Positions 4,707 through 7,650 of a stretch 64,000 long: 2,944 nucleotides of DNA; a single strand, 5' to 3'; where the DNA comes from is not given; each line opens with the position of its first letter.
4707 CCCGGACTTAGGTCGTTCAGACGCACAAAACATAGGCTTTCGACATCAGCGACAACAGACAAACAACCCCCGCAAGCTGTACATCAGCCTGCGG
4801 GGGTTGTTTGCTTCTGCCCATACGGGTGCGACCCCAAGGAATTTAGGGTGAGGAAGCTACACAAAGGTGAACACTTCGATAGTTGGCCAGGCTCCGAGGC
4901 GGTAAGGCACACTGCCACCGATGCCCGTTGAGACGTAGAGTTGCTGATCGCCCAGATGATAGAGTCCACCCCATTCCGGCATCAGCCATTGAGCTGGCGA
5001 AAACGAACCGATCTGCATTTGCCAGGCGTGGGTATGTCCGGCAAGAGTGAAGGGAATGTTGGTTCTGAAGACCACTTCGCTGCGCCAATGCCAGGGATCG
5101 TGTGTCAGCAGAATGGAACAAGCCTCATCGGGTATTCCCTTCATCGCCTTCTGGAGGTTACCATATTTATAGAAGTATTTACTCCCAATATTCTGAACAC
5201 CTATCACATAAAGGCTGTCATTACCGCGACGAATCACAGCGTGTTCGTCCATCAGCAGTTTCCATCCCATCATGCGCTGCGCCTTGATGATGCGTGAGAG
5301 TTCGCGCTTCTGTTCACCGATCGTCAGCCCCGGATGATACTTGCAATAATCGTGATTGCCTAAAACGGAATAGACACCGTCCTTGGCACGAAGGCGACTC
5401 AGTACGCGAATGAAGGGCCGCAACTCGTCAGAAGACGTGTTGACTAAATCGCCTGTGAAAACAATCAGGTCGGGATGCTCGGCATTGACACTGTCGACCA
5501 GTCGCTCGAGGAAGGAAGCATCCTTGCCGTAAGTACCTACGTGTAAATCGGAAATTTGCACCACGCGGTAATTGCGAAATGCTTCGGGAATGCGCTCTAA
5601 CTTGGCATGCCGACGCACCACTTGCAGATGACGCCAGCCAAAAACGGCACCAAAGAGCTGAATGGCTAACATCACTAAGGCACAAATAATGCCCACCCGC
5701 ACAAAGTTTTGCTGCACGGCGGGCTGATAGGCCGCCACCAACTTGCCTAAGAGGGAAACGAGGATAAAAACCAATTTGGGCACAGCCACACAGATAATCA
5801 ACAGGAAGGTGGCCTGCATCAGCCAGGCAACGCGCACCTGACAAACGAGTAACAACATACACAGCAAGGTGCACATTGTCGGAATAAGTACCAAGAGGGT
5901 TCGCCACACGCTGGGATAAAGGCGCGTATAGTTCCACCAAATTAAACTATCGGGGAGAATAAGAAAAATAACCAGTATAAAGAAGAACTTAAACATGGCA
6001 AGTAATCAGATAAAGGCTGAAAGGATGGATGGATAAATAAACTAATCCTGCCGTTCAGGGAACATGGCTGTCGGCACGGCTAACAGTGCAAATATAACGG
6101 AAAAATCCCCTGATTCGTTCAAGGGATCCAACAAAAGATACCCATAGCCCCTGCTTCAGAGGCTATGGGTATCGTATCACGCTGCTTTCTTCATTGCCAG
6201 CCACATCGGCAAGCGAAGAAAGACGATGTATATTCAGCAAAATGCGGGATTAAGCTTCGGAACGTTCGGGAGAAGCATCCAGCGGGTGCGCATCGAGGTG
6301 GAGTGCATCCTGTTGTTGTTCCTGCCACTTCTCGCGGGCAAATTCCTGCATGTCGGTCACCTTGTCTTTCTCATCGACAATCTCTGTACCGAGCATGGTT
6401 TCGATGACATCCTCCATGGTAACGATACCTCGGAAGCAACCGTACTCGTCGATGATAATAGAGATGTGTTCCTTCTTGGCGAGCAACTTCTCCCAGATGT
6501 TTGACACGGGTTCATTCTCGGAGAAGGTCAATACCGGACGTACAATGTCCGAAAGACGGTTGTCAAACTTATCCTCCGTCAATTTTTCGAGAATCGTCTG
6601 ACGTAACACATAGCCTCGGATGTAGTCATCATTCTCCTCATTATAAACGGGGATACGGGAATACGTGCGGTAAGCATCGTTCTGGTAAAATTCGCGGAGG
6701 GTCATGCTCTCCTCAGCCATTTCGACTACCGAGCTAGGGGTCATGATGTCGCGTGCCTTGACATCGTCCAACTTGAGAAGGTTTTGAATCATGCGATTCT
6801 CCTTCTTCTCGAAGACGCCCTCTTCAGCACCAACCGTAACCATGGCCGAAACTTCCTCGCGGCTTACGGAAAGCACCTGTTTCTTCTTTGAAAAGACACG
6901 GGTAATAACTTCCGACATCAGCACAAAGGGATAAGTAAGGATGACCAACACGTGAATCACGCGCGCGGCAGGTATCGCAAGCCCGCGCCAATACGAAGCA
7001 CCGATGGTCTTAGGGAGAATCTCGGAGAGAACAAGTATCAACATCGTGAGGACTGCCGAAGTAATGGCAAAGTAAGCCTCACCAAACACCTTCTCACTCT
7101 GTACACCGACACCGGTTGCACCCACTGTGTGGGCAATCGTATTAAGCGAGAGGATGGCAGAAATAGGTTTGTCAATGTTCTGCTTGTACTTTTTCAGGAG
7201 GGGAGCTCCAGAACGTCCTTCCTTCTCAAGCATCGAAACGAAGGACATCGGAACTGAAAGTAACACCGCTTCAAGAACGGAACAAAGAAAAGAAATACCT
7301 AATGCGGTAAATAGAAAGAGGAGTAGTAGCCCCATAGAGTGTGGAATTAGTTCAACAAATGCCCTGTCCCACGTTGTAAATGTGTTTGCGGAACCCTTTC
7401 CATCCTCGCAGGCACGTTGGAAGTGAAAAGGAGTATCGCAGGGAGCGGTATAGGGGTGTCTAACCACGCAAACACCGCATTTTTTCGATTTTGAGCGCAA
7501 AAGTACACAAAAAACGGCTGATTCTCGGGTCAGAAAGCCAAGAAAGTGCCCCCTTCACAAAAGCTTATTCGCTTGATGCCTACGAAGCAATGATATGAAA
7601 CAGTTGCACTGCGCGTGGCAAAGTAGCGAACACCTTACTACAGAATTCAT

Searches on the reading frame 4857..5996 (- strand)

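Call 90: search_protein_families(library=pfam, proteins=[window:4857-5996:-], max_evalue=0.00001)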
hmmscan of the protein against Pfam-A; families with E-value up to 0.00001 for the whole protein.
window:4857-5996:- (379 aa): 2 families
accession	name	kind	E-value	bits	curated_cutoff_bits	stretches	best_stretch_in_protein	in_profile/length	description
PF00149.33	Metallophos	-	6.4e-15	56.5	21.5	1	144-324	2-190/191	Calcineurin-like phosphoesterase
PF12850.12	Metallophos_2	-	1.6e-07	31.9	27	1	144-266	2-88/154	Calcineurin-like phosphoesterase superfamily domain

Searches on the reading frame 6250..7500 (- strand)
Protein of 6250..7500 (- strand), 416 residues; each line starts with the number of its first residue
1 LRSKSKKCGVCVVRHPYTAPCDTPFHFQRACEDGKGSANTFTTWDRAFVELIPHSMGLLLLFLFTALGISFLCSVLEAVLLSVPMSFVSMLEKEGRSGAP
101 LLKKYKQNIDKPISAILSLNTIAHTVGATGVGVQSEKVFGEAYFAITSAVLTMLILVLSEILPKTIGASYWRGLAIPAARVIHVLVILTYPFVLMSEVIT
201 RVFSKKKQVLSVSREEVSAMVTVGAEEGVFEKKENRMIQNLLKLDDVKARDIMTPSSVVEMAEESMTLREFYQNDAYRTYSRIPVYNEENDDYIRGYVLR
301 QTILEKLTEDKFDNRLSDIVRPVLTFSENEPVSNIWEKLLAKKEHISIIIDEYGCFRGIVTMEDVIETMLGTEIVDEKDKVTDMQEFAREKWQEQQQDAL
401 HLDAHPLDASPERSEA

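Call 90: search_protein_families(library=pfam, proteins=[window:6250-7500:-], max_evalue=0.00001)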
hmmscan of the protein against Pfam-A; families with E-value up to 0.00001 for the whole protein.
window:6250-7500:- (416 aa): 2 families
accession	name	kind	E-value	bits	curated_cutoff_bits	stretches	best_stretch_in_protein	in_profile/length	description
PF01595.25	CNNM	-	3.8e-29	102.1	28.4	1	63-234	3-181/181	Cyclin M transmembrane N-terminal domain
PF00571.33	CBS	-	8.3e-13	48.9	24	1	317-370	2-56/57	CBS domain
